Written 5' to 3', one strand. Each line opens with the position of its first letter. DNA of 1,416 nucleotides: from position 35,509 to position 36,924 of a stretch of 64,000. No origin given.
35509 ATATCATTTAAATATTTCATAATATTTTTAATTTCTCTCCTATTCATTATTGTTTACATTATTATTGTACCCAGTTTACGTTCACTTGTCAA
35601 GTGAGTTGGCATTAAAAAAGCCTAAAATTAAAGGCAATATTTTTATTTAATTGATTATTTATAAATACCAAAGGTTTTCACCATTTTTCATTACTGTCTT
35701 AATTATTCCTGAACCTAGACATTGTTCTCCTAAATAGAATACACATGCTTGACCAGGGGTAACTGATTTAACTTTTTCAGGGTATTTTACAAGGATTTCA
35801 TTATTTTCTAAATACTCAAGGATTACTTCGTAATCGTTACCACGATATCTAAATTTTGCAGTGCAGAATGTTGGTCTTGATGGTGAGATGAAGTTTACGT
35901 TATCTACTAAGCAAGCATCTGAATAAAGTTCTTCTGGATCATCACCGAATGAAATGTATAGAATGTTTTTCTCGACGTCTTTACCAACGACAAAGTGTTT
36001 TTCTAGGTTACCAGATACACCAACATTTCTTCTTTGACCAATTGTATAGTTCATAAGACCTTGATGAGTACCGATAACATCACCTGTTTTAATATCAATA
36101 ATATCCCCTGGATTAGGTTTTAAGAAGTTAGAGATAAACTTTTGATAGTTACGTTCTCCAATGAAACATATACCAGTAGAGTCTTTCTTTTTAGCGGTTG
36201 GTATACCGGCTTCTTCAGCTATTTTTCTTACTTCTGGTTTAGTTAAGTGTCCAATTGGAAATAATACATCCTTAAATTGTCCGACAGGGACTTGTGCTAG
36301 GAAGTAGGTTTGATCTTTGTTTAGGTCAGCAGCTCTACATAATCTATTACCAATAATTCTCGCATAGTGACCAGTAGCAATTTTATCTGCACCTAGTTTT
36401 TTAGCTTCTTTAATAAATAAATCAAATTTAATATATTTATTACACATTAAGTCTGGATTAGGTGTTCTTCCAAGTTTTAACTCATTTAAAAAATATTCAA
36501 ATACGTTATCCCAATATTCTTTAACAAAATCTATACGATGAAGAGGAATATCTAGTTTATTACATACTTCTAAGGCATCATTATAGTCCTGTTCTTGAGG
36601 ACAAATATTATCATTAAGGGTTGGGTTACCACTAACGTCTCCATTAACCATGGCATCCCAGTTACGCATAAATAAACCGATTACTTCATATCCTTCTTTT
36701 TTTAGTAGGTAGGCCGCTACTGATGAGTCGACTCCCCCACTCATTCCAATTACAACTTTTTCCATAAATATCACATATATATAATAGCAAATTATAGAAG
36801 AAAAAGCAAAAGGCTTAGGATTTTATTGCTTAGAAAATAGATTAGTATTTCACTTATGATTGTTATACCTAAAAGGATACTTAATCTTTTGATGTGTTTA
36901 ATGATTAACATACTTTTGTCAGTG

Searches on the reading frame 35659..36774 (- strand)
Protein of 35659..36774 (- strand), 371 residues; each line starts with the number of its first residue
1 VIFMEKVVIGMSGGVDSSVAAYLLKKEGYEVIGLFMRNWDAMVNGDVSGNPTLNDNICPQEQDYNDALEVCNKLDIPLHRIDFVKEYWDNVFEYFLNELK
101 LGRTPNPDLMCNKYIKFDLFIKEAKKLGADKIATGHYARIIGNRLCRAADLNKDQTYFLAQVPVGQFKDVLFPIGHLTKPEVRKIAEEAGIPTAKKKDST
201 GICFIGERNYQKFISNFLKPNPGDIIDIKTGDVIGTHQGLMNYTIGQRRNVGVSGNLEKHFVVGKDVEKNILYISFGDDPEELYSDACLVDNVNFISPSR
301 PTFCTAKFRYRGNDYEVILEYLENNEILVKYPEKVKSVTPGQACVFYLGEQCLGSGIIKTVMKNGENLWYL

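Call 99: search_protein_families(library=pfam, proteins=[window:35659-36774:-], max_evalue=0.00001)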
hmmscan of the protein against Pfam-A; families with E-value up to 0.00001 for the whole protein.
window:35659-36774:- (371 aa): 4 families
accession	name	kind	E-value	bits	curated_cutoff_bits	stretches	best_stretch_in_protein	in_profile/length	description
PF03054.22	tRNA_Me_trans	-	2.5e-77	259.5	20.6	1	5-206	1-201/202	tRNA methyl transferase HUP domain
PF20259.3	tRNA_Me_trans_M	-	9.3e-22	76.8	27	1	211-275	1-65/66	tRNA methyl transferase PRC-barrel domain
PF20258.4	tRNA_Me_trans_C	-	3.7e-19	69.3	20.6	1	286-358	2-77/77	Aminomethyltransferase beta-barrel domain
PF02540.23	NAD_synthase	-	5.2e-09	36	21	1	5-83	19-81/242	NAD synthase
